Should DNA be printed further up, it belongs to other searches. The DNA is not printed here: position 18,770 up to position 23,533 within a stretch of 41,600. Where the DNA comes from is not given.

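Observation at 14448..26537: Ten-gene translationally coupled MetFV / HdrC / multi-HdrA / MvhD / Flx-like operon with no HdrB: candidate new class of electron-bifurcating methylene-THF reductase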

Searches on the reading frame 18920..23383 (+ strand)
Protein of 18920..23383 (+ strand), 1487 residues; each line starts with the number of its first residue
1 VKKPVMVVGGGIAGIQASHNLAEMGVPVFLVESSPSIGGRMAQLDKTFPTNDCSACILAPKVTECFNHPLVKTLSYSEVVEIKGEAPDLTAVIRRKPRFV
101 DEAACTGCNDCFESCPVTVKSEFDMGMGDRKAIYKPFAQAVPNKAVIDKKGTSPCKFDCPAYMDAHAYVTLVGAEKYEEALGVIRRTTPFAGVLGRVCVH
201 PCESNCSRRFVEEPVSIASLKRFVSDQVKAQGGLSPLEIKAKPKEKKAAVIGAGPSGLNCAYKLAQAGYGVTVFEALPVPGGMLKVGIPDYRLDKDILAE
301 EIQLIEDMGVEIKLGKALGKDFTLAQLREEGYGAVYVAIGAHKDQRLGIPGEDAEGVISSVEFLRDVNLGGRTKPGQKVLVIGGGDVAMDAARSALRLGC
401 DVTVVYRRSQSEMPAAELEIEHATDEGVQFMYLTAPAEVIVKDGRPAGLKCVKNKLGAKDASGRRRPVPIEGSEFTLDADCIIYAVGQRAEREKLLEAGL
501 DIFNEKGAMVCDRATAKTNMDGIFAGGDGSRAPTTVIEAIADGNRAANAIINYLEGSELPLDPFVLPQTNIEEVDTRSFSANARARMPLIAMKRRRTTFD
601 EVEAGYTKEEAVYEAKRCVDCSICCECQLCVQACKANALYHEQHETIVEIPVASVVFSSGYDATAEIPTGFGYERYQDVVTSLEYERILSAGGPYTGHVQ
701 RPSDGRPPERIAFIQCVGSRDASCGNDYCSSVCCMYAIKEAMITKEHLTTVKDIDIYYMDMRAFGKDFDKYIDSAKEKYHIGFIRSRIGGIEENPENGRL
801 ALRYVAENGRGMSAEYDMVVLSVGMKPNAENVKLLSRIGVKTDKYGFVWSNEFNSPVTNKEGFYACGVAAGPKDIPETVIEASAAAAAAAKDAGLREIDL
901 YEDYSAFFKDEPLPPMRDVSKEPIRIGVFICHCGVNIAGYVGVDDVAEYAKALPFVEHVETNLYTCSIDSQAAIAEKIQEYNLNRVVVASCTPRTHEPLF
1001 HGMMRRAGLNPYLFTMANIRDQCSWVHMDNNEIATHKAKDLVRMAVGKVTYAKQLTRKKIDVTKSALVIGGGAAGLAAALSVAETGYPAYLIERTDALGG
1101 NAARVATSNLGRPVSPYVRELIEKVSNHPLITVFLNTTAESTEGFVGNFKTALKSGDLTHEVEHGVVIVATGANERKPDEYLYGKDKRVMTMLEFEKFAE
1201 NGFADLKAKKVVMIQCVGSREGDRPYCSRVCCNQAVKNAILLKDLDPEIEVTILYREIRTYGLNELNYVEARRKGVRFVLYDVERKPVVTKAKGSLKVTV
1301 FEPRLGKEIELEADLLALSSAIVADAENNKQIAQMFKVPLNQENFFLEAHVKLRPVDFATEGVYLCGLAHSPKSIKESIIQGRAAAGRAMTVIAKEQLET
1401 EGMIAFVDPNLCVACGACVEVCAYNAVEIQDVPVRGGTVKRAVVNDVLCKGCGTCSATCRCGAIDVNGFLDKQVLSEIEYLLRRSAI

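Call 4: search_protein_families(library=pfam, proteins=[window:18920-23383:+], max_evalue=0.01)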
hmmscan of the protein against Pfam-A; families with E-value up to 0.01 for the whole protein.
window:18920-23383:+ (1487 aa): 27 families (the best 25 are shown)
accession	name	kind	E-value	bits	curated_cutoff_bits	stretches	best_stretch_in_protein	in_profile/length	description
PF07992.20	Pyr_redox_2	-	3.4e-58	197.8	26.1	4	247-543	2-291/291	Pyridine nucleotide-disulphide oxidoreductase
PF00070.33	Pyr_redox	-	2e-24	86.3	22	3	378-443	1-70/82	Pyridine nucleotide-disulphide oxidoreductase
PF13738.12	Pyr_redox_3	-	4e-23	82.5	30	2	335-527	128-305/305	Pyridine nucleotide-disulphide oxidoreductase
PF13450.12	NAD_binding_8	-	1.8e-22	79.8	21.9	3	250-283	1-34/68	NAD(P)-binding Rossmann-like domain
PF12831.13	FAD_oxidored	-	7.8e-21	75.3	27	2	1067-1108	3-44/416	FAD dependent oxidoreductase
PF14691.11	Fer4_20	-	2.8e-16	59.8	25.8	2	153-231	30-111/113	Dihydroprymidine dehydrogenase domain II, 4Fe-4S cluster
PF00890.30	FAD_binding_2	-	2.3e-14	53.8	20.4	3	1066-1103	2-39/414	FAD binding domain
PF01266.30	DAO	-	1.4e-13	51.6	27.9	2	248-281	2-35/353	FAD dependent oxidoreductase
PF03486.20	HI0933_like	-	6.6e-12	45.8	50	2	247-281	2-36/244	HI0933-like protein Rossmann domain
PF01134.28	GIDA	-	6.6e-12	45.6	22.1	1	5-35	2-29/391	Glucose inhibited division protein A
PF01262.27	AlaDh_PNT_C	-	7e-12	45.7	23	1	376-411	28-63/214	Alanine dehydrogenase/PNT, C-terminal domain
PF01946.23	Thi4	-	8.3e-12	45.3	26.2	1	246-287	18-60/235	Thi4 family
PF13241.12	NAD_binding_7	-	6.9e-11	43.1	22.1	1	376-497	7-80/104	Putative NAD(P)-binding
PF01593.30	Amino_oxidase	-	9.5e-10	38.8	19.8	1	256-282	2-28/443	Flavin containing amine oxidoreductase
PF01494.25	FAD_binding_3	-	1.5e-08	34.7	22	0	4-33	3-32/349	FAD binding domain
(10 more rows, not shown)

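Call 8: find_homologous_proteins(query=window:18920-23383:+, max_evalue=1e-20)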
Query window:18920-23383:+ (1487 aa): 7991 proteins with E <= 1e-20 among 8000 candidates; the best 120 are listed.
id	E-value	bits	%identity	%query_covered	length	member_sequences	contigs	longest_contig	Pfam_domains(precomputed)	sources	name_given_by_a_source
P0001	0.0e+0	3379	100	100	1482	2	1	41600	PF13241.13,PF13450.13,PF07992.21,PF12837.13,PF00070.34,PF03486.21,PF12838.13,PF01134.29,PF01494.26,PF12831.14,PF01946.24,PF01266.31,PF01593.31,PF14691.12,PF00890.31,PF00037.33,PF13738.13,PF01262.28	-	-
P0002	0.0e+0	2718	78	100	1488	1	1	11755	PF13241.13,PF13450.13,PF07992.21,PF12837.13,PF00070.34,PF03486.21,PF12838.13,PF13454.13,PF01134.29,PF12831.14,PF01946.24,PF01266.31,PF01593.31,PF14691.12,PF00890.31,PF00037.33,PF13738.13,PF01262.28,PF02737.25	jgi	jgi:heterodisulfide reductase subunit A-like polyferredoxin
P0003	0.0e+0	2704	77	100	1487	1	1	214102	PF13241.13,PF13450.13,PF07992.21,PF12837.13,PF00070.34,PF03486.21,PF12838.13,PF13454.13,PF01134.29,PF01494.26,PF12831.14,PF01946.24,PF01266.31,PF01593.31,PF14691.12,PF00890.31,PF00037.33,PF13738.13,PF01262.28,PF02737.25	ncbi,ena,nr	ncbi:MAG: FAD-dependent oxidoreductase [Clostridiales bacterium]|nr:FAD-dependent oxidoreductase [Cl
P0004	0.0e+0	2693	78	100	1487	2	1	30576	PF13241.13,PF13450.13,PF07992.21,PF12837.13,PF00070.34,PF03486.21,PF12838.13,PF13454.13,PF01134.29,PF01494.26,PF12831.14,PF01946.24,PF01266.31,PF01593.31,PF14691.12,PF00890.31,PF00037.33,PF13738.13,PF01262.28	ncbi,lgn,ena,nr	ncbi:MAG: FAD-dependent oxidoreductase [Spirochaetes bacterium]|nr:FAD-dependent oxidoreductase [Spi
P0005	0.0e+0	2662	77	100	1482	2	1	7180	PF13241.13,PF13450.13,PF07992.21,PF00070.34,PF03486.21,PF01134.29,PF01494.26,PF12831.14,PF01946.24,PF01266.31,PF01593.31,PF14691.12,PF00890.31,PF00037.33,PF13738.13,PF01262.28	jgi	-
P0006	0.0e+0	2637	76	100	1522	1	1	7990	PF13241.13,PF13450.13,PF07992.21,PF00070.34,PF03486.21,PF05834.19,PF01134.29,PF01494.26,PF12831.14,PF01946.24,PF01266.31,PF01593.31,PF14691.12,PF00890.31,PF13738.13,PF01262.28,PF02737.25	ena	-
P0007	0.0e+0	2626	76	100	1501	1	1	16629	PF13241.13,PF13450.13,PF07992.21,PF00070.34,PF03486.21,PF12838.13,PF01134.29,PF01494.26,PF12831.14,PF01946.24,PF01266.31,PF01593.31,PF14691.12,PF00890.31,PF13738.13,PF01262.28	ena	-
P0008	0.0e+0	2608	74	100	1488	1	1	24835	PF13241.13,PF13450.13,PF07992.21,PF00070.34,PF03486.21,PF12838.13,PF13454.13,PF01134.29,PF01494.26,PF12831.14,PF01946.24,PF01266.31,PF01593.31,PF14691.12,PF00890.31,PF00037.33,PF13738.13,PF01262.28,PF02737.25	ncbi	-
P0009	0.0e+0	2536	72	100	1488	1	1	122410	PF13241.13,PF13450.13,PF07992.21,PF00070.34,PF03486.21,PF12838.13,PF13454.13,PF05834.19,PF01134.29,PF01494.26,PF12831.14,PF01946.24,PF01266.31,PF01593.31,PF14691.12,PF00890.31,PF00037.33,PF13738.13,PF01262.28,PF02737.25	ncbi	-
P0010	0.0e+0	2496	71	100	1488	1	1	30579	PF13241.13,PF13450.13,PF07992.21,PF12837.13,PF00070.34,PF03486.21,PF12838.13,PF13454.13,PF05834.19,PF01134.29,PF01494.26,PF12831.14,PF01946.24,PF01266.31,PF01593.31,PF14691.12,PF00890.31,PF00037.33,PF13738.13,PF01262.28,PF02737.25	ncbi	-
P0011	0.0e+0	2455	69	100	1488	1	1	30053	PF13241.13,PF13450.13,PF07992.21,PF12837.13,PF00070.34,PF03486.21,PF12838.13,PF13454.13,PF05834.19,PF01134.29,PF01494.26,PF12831.14,PF01946.24,PF01266.31,PF01593.31,PF14691.12,PF00890.31,PF00037.33,PF13738.13,PF01262.28,PF02737.25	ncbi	-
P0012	0.0e+0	2427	69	100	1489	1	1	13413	PF13241.13,PF13450.13,PF07992.21,PF12837.13,PF00070.34,PF03486.21,PF12838.13,PF13454.13,PF05834.19,PF01134.29,PF01494.26,PF12831.14,PF01946.24,PF01266.31,PF01593.31,PF14691.12,PF00890.31,PF13738.13,PF01262.28,PF13237.12,PF02737.25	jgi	-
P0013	0.0e+0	2422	70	100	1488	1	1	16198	PF13241.13,PF13450.13,PF07992.21,PF00070.34,PF03486.21,PF01134.29,PF01494.26,PF12831.14,PF01946.24,PF01266.31,PF01593.31,PF14691.12,PF00890.31,PF13738.13,PF01262.28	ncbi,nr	ncbi:MAG: FAD-dependent oxidoreductase [Clostridiales bacterium]|nr:FAD-dependent oxidoreductase [Cl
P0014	0.0e+0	2245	65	100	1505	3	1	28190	PF13241.13,PF13450.13,PF07992.21,PF00070.34,PF03486.21,PF05834.19,PF01134.29,PF01494.26,PF12831.14,PF01946.24,PF01266.31,PF01593.31,PF14691.12,PF00890.31,PF00037.33,PF13738.13,PF01262.28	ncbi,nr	ncbi:MAG: FAD-dependent oxidoreductase [Clostridiales bacterium]|nr:FAD-dependent oxidoreductase [Cl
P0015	0.0e+0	2217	64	100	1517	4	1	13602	PF13241.13,PF13450.13,PF07992.21,PF00070.34,PF03486.21,PF05834.19,PF01134.29,PF01494.26,PF12831.14,PF01946.24,PF01266.31,PF01593.31,PF14691.12,PF00890.31,PF00037.33,PF13738.13,PF01262.28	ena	-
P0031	0.0e+0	2165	62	100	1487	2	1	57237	PF13241.13,PF13450.13,PF07992.21,PF12837.13,PF00070.34,PF03486.21,PF12838.13,PF01134.29,PF01494.26,PF12831.14,PF01946.24,PF01266.31,PF01593.31,PF14691.12,PF00890.31,PF00037.33,PF13738.13,PF01262.28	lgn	-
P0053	0.0e+0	2122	62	100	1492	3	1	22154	PF13241.13,PF13450.13,PF07992.21,PF00070.34,PF03486.21,PF12838.13,PF01134.29,PF01494.26,PF12831.14,PF01946.24,PF01266.31,PF01593.31,PF14691.12,PF00890.31,PF13738.13,PF01262.28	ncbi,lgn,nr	ncbi:4Fe-4S ferredoxin [Synergistales bacterium]|nr:4Fe-4S ferredoxin [Synergistales bacterium]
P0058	0.0e+0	2095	61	100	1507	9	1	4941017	PF13241.13,PF13450.13,PF07992.21,PF12837.13,PF00070.34,PF03486.21,PF12838.13,PF01134.29,PF01494.26,PF12831.14,PF01946.24,PF01266.31,PF01593.31,PF14691.12,PF00890.31,PF00037.33,PF13738.13,PF01262.28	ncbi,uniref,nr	ncbi:FAD-binding protein [Anoxybacterium hadale]|uniref:FAD-binding protein n=1 Tax=Anoxybacterium h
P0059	0.0e+0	2087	61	100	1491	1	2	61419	PF13241.13,PF13450.13,PF07992.21,PF00070.34,PF03486.21,PF12838.13,PF01134.29,PF01494.26,PF12831.14,PF01946.24,PF01266.31,PF01593.31,PF14691.12,PF00890.31,PF00037.33,PF13738.13,PF01262.28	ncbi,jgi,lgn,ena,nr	ncbi:MAG: FAD-dependent oxidoreductase [Oscillospiraceae bacterium]|nr:FAD-dependent oxidoreductase 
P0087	0.0e+0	2019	59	100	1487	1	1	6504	PF13241.13,PF13450.13,PF07992.21,PF00070.34,PF03486.21,PF12838.13,PF01134.29,PF01494.26,PF12831.14,PF01946.24,PF01266.31,PF01593.31,PF14691.12,PF00890.31,PF00037.33,PF13738.13,PF01262.28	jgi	jgi:heterodisulfide reductase subunit A-like polyferredoxin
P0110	0.0e+0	1668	56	64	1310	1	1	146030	PF14697.12,PF13450.13,PF07992.21,PF12837.13,PF00070.34,PF03486.21,PF12838.13,PF05834.19,PF01134.29,PF01494.26,PF12831.14,PF01946.24,PF01266.31,PF01593.31,PF14691.12,PF00890.31,PF00037.33,PF13738.13,PF01262.28,PF02737.25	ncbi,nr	ncbi:FAD-dependent oxidoreductase [Bacillota bacterium LX-D]|nr:FAD-dependent oxidoreductase [Bacill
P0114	0.0e+0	1627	51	99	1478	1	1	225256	PF14697.12,PF13450.13,PF07992.21,PF12837.13,PF00070.34,PF03486.21,PF12838.13,PF01134.29,PF01494.26,PF12831.14,PF01946.24,PF01266.31,PF01593.31,PF14691.12,PF00890.31,PF00037.33,PF13738.13,PF01262.28,PF13237.12,PF13187.12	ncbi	ncbi:MAG: FAD-dependent oxidoreductase [bacterium]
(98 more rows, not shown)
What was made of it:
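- Checked: The collection's gene caller starts g6 at ATG 18935 (1482 aa, call 8).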

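Call 9: find_encoding_contigs(protein=P0003, flank=10000, max_places=2)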
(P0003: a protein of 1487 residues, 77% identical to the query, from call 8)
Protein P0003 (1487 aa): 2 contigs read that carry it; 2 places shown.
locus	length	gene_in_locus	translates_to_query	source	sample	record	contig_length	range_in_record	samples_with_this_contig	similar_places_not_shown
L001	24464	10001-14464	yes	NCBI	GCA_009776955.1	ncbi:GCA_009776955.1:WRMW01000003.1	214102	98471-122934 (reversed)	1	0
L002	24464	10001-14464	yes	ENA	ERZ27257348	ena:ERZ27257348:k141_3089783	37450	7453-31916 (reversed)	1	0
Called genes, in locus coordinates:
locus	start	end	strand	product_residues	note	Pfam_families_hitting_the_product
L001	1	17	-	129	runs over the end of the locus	PF15919:HicB_lk_antitox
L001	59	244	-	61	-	PF07927:HicA_toxin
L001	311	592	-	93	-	-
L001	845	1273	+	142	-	-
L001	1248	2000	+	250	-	PF08843:AbiEii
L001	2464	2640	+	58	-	-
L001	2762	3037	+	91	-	PF13560:HTH_31, PF01381:HTH_3, PF13443:HTH_26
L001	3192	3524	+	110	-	-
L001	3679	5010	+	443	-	PF01743:PolyA_pol, PF12627:PolyA_pol_RNAbd, PF13735:tRNA_NucTran2_2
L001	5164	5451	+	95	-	PF14542:Acetyltransf_CG, PF13508:Acetyltransf_7 (weak)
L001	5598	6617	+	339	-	PF01266:DAO (faint), PF07992:Pyr_redox_2 (weak), PF12831:FAD_oxidored (weak)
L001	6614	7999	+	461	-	PF00037:Fer4 (faint), PF12837:Fer4_6 (faint), PF13237:Fer4_10 (weak), PF14697:Fer4_21 (weak), PF13187:Fer4_9 (weak), PF02662:FlpD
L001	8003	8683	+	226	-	PF12225:DUF5981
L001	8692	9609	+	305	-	PF02219:MTHFR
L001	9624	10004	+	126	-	PF13183:Fer4_8, PF13237:Fer4_10, PF13187:Fer4_9 (weak), PF13534:Fer4_17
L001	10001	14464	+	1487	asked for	PF14691:Fer4_20, PF07992:Pyr_redox_2, PF13450:NAD_binding_8, PF13738:Pyr_redox_3, PF00070:Pyr_redox, PF07992:Pyr_redox_2, PF07992:Pyr_redox_2, PF12831:FAD_oxidored, +15 more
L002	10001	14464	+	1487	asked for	PF14691:Fer4_20, PF07992:Pyr_redox_2, PF13450:NAD_binding_8, PF13738:Pyr_redox_3, PF00070:Pyr_redox, PF07992:Pyr_redox_2, PF07992:Pyr_redox_2, PF12831:FAD_oxidored, +15 more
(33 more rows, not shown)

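Call 10: find_encoding_contigs(protein=P0058, flank=10000, max_places=2)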
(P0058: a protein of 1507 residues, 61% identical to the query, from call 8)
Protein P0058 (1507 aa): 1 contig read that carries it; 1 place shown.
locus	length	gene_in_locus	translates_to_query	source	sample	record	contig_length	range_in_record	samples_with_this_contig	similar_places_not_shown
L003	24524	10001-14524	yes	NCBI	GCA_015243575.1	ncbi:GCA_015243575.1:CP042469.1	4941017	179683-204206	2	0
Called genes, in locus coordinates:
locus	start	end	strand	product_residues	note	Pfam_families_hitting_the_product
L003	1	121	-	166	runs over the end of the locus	PF04525:LOR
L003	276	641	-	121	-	-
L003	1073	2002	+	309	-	PF20240:DUF6597, PF00165:HTH_AraC (faint), PF12833:HTH_18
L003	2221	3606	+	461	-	PF00202:Aminotran_3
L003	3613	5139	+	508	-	PF00324:AA_permease, PF13520:AA_permease_2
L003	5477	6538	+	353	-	PF00890:FAD_binding_2 (weak), PF01266:DAO (weak), PF01494:FAD_binding_3 (weak), PF07992:Pyr_redox_2 (weak), PF12831:FAD_oxidored (faint), PF13450:NAD_binding_8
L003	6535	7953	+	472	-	PF12837:Fer4_6 (faint), PF00037:Fer4 (faint), PF12838:Fer4_7 (weak), PF13187:Fer4_9, PF13237:Fer4_10 (weak), PF13484:Fer4_16 (faint), PF14697:Fer4_21, PF02662:FlpD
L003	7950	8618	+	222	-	PF12225:DUF5981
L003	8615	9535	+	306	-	PF02219:MTHFR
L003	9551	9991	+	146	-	PF12838:Fer4_7 (faint), PF13484:Fer4_16 (faint), PF25160:LdpA_Fe-S-bd (faint), PF12797:Fer4_2 (faint), PF13237:Fer4_10 (weak), PF13534:Fer4_17, PF13183:Fer4_8, PF13187:Fer4_9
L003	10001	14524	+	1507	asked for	PF12831:FAD_oxidored (weak), PF14691:Fer4_20, PF00890:FAD_binding_2 (weak), PF01266:DAO (weak), PF07992:Pyr_redox_2, PF13450:NAD_binding_8, PF00070:Pyr_redox (weak), PF07992:Pyr_redox_2, +12 more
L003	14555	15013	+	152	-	PF02662:FlpD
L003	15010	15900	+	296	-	-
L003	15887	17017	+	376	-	-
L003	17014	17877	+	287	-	PF00970:FAD_binding_6 (weak), PF00175:NAD_binding_1, PF10418:DHODB_Fe-S_bind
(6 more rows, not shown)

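Call 12: search_solved_structures(query=window:18920-23383:+, max_evalue=0.00001, show_alignments=0)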
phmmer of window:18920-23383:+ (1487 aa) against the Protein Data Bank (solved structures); distinct sequences matched with E-value up to 0.00001: 55.
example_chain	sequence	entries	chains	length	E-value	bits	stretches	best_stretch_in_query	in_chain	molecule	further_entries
5odc_A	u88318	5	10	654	1.8e-185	621.9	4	624-834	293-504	Heterodisulfide reductase, subunit A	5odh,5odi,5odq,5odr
8rvu_a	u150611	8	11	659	5.9e-173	580.4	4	619-847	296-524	H(2):CoB-CoM heterodisulfide,ferredoxin reductase subunit A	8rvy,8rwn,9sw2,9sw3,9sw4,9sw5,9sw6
8rvv_A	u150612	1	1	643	1.1e-171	576.2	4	619-847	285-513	H(2):CoB-CoM heterodisulfide,ferredoxin reductase subunit A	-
9sfi_A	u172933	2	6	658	9.5e-148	496.9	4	3-150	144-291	CoB--CoM heterodisulfide reductase iron-sulfur subunit A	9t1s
7bkb_A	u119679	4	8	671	1.7e-145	489.5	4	922-1095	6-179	CoB--CoM heterodisulfide reductase iron-sulfur subunit A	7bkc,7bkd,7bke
9bov_A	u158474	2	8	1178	2.7e-128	432.4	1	153-629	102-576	Molybdopterin oxidoreductase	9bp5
9n5u_A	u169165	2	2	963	5.5e-117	395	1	153-574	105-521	NfnA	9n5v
8oh5_C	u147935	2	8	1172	1.3e-108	367.2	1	153-630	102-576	Formate dehydrogenase-O, major subunit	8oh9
4ylf_B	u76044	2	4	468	7.8e-87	295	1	152-558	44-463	Dihydropyrimidine dehydrogenase subunit A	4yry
5jca_L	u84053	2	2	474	1.2e-82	281.2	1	153-555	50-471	NADH-dependent Ferredoxin:NADP Oxidoreductase (NfnI) subunit alpha | NADH-dependent Ferredoxin:NADP Oxidoreductase subunit alpha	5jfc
5vj7_A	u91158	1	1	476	3e-77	263.3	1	154-555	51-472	Oxidoreductase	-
2vdc_G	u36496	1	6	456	2e-64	220.8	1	148-556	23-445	GLUTAMATE SYNTHASE [NADPH] SMALL CHAIN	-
6s6s_G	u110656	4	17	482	3e-64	220.2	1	148-556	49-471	Glutamate synthase [NADPH] small chain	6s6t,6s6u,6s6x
1gt8_A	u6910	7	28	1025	8.4e-46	159.1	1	151-556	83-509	DIHYDROPYRIMIDINE DEHYDROGENASE | Dihydropyrimidine dehydrogenase [NADP(+)]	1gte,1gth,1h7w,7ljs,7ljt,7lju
1h7x_A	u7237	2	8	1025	8.4e-46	159.1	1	151-556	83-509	DIHYDROPYRIMIDINE DEHYDROGENASE | Dihydropyrimidine dehydrogenase [NADP(+)]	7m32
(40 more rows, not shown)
